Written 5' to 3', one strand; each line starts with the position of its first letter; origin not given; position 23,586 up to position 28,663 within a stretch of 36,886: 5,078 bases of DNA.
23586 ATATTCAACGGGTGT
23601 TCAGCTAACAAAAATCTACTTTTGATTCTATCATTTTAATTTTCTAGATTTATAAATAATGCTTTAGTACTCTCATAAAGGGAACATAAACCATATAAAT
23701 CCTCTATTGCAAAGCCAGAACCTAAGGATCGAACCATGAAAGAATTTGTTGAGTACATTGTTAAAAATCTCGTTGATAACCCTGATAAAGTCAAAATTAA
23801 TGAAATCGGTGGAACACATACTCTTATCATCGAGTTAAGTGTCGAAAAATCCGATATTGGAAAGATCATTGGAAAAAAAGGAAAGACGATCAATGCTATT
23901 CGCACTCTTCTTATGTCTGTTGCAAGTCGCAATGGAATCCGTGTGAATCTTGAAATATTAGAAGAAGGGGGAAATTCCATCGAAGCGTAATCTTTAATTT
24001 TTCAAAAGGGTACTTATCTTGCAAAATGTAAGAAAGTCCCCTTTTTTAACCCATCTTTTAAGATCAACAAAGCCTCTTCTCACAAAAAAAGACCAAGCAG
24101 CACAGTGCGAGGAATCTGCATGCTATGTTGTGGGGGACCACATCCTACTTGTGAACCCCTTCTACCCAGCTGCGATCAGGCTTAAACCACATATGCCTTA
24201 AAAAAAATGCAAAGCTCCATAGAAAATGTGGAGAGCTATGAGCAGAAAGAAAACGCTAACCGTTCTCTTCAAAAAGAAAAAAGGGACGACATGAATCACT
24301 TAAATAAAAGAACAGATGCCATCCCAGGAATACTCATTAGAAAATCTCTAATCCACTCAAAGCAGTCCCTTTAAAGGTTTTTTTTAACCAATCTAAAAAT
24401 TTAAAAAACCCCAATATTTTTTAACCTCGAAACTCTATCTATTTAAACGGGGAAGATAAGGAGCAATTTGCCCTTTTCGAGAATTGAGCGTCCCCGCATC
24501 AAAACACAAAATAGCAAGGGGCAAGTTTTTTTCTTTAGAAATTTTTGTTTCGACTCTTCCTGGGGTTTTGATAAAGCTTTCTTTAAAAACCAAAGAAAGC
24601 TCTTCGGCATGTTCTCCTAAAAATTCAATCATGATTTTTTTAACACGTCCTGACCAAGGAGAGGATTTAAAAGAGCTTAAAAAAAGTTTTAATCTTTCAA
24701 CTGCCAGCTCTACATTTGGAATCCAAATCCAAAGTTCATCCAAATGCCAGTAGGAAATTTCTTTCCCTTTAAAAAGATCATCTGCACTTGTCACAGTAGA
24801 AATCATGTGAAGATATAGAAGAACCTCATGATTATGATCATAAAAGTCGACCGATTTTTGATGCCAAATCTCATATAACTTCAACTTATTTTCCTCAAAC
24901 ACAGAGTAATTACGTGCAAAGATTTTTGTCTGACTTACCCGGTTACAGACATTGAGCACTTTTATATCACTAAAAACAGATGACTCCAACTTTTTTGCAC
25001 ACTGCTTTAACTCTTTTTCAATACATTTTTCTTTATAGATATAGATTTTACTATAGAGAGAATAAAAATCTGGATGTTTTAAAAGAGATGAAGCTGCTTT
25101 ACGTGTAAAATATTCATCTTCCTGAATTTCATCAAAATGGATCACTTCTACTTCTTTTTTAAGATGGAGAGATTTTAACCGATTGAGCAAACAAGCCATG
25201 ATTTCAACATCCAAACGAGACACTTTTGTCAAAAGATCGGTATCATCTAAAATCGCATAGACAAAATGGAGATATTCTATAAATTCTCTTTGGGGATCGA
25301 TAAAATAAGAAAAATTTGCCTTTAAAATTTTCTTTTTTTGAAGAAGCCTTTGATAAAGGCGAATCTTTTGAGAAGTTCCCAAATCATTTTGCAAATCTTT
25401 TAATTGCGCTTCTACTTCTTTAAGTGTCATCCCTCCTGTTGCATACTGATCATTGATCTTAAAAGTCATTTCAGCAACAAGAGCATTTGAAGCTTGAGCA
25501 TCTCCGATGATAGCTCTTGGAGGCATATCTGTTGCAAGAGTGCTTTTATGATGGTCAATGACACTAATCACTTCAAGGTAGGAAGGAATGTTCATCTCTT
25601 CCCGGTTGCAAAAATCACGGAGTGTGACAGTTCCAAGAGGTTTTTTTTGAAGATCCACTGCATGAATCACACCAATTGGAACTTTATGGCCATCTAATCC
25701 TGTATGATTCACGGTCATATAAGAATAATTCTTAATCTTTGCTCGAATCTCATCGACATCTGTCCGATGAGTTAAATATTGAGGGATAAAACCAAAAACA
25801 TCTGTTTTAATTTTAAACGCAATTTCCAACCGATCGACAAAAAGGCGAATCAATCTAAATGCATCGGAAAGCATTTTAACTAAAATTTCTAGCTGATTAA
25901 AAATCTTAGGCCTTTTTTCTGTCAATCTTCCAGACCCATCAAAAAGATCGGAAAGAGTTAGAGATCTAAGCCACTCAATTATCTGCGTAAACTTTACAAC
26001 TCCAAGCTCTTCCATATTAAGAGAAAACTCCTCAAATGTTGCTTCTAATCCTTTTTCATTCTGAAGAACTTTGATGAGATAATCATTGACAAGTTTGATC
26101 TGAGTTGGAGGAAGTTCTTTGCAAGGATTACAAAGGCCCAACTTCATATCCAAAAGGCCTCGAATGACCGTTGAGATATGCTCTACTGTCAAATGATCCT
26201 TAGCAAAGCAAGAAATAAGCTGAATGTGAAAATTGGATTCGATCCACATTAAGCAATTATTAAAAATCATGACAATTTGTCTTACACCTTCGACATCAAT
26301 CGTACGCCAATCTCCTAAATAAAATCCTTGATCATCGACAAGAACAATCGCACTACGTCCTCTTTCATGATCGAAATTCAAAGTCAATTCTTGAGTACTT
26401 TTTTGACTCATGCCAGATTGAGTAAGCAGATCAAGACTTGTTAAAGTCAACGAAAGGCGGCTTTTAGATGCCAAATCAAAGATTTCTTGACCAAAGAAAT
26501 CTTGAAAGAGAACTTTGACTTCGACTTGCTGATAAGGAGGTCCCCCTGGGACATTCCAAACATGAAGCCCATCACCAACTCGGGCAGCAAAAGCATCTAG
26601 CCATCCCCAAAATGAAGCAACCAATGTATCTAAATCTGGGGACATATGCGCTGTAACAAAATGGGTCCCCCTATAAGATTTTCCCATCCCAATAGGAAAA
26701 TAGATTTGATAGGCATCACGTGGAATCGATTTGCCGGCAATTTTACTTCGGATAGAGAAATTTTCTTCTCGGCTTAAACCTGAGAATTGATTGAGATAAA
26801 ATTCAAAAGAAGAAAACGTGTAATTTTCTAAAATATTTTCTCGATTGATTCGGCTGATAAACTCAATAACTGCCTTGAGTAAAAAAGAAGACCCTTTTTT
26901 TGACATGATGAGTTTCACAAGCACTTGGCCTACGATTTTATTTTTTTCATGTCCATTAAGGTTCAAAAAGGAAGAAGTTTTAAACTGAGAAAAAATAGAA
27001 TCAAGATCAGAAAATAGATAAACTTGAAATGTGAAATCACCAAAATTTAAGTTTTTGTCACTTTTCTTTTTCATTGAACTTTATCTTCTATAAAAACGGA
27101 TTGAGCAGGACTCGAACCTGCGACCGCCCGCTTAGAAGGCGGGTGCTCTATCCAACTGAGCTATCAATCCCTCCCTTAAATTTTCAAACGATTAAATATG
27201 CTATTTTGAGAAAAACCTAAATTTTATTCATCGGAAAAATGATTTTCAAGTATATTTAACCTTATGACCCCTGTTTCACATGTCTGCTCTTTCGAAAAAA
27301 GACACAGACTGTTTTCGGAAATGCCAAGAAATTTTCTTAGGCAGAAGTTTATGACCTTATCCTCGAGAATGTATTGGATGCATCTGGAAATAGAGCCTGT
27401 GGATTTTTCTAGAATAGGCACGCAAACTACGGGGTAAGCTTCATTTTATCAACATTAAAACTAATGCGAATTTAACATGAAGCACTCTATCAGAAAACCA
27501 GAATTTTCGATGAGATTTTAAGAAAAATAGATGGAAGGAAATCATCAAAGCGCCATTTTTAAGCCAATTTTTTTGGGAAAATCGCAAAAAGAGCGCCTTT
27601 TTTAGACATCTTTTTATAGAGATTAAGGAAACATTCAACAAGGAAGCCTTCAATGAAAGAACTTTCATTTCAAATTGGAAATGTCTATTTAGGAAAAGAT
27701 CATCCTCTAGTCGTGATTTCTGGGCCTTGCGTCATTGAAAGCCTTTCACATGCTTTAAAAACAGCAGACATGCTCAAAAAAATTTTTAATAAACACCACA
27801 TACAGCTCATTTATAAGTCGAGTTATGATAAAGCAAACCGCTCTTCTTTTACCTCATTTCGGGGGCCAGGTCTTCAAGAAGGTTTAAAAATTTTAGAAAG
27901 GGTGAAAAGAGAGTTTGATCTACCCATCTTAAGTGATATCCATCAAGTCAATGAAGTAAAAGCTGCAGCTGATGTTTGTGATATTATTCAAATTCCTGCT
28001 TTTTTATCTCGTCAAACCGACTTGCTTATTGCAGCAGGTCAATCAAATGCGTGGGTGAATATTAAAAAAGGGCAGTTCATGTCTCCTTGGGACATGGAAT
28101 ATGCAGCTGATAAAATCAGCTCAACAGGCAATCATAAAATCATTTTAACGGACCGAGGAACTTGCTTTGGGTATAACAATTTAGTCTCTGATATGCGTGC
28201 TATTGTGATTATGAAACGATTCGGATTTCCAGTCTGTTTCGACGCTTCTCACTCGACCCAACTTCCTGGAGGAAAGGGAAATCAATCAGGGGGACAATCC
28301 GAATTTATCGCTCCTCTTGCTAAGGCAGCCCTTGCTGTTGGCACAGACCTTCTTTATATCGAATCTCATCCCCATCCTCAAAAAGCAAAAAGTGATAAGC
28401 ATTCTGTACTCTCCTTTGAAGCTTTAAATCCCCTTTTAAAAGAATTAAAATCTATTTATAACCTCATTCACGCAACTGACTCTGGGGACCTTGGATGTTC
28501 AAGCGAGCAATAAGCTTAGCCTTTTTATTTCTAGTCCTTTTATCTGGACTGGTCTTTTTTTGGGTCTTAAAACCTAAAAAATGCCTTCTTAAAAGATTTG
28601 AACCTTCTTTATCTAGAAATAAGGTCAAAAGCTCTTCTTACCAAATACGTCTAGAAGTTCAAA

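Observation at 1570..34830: MITE family A: about ten copies in 37 kb, every one in the same orientation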

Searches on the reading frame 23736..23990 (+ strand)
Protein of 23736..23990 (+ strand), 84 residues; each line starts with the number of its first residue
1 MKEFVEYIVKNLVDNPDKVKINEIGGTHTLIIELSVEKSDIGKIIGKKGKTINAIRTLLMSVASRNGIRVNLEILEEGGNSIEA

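Call 87: search_protein_families(library=pfam, proteins=[window:23736-23990:+], max_evalue=0.01)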
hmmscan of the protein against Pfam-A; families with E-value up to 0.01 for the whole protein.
window:23736-23990:+ (84 aa): 4 families
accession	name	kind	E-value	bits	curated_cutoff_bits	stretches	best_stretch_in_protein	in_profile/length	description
PF13083.13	KH_KhpA-B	-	3.9e-24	84.8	32.1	1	2-74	1-73/73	KhpA/KhpB, KH domain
PF00013.35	KH_1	-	5.1e-06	26.6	21.5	1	32-57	2-27/66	KH domain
PF07650.23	KH_2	-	0.00066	19.9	22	1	30-63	25-58/78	KH domain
PF13184.12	KH_5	-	0.0056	17.2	27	1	34-59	7-37/69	NusA-like KH domain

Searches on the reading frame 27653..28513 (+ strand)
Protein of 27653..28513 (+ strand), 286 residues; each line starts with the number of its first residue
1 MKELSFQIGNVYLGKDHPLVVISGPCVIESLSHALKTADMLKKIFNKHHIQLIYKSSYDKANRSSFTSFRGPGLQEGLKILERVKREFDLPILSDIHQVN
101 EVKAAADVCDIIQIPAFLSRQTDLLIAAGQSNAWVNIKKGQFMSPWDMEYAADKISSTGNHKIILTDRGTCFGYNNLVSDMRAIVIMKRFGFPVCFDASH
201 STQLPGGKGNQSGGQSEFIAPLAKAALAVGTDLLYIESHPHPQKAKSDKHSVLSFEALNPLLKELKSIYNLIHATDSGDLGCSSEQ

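Call 12: search_protein_families(library=pfam, proteins=[window:27653-28513:+])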
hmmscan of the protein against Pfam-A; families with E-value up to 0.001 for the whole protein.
window:27653-28513:+ (286 aa): 1 family
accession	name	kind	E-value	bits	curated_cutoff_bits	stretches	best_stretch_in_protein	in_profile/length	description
PF00793.26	DAHP_synth_1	-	8.7e-77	258.1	25.5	1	10-267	9-266/270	DAHP synthetase I family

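Call 79: find_homologous_proteins(query=window:27653-28513:+, max_evalue=1e-100)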
Query window:27653-28513:+ (286 aa): 789 proteins with E <= 1e-100 among 8000 candidates; the best 120 are listed.
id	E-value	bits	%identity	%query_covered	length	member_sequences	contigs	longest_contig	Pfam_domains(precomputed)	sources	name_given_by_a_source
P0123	1.4e-188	643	100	100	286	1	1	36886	PF00793.27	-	-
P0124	2.3e-150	517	81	98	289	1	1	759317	PF00793.27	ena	-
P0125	1.2e-125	436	72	95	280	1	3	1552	PF00793.27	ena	-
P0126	2.9e-125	435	71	94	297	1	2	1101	PF00793.27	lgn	-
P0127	8.2e-125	434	71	94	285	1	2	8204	PF00793.27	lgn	-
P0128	2.9e-121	422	69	94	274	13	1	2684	PF00793.27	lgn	-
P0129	4.6e-121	421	67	97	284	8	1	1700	PF00793.27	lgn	-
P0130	1.2e-120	420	68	96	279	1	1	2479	PF00793.27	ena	-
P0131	1.2e-120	420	69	97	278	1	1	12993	PF00793.27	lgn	-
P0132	3.2e-120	419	69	94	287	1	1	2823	PF00793.27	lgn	-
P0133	3.3e-120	419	69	95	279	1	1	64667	PF00793.27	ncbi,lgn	-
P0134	4.7e-120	418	68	99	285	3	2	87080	PF00793.27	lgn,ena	-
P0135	9.4e-120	417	68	97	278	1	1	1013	PF00793.27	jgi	jgi:2-dehydro-3-deoxyphosphooctonate aldolase (KDO 8-P synthase)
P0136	3.6e-119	415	69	95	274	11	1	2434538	PF00793.27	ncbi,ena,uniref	ncbi:3-deoxy-8-phosphooctulonate synthase [Simkania sp.]|uniref:3-deoxy-8-phosphooctulonate synthase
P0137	5.7e-119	415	69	95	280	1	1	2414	PF00793.27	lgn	-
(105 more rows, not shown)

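Call 80: find_encoding_contigs(protein=P0124, flank=10000, max_places=2)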
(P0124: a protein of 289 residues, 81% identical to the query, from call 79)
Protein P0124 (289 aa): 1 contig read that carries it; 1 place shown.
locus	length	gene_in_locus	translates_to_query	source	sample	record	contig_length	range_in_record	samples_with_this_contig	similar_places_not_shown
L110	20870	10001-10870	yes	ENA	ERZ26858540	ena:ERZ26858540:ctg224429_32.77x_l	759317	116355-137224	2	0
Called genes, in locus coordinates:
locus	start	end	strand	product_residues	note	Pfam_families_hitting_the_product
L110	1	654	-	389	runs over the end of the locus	PF26514:DUF8173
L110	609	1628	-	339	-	PF05201:GlutR_N, PF01488:Shikimate_DH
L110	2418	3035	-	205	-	-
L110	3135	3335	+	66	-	-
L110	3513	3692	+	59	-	-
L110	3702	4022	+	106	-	-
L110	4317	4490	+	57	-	-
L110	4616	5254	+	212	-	PF00849:PseudoU_synth_2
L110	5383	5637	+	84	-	PF13083:KH_KhpA-B, PF00013:KH_1 (weak)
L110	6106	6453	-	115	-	-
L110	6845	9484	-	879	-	-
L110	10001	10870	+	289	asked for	PF00793:DAHP_synth_1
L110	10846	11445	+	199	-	-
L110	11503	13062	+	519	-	-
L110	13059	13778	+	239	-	PF00005:ABC_tran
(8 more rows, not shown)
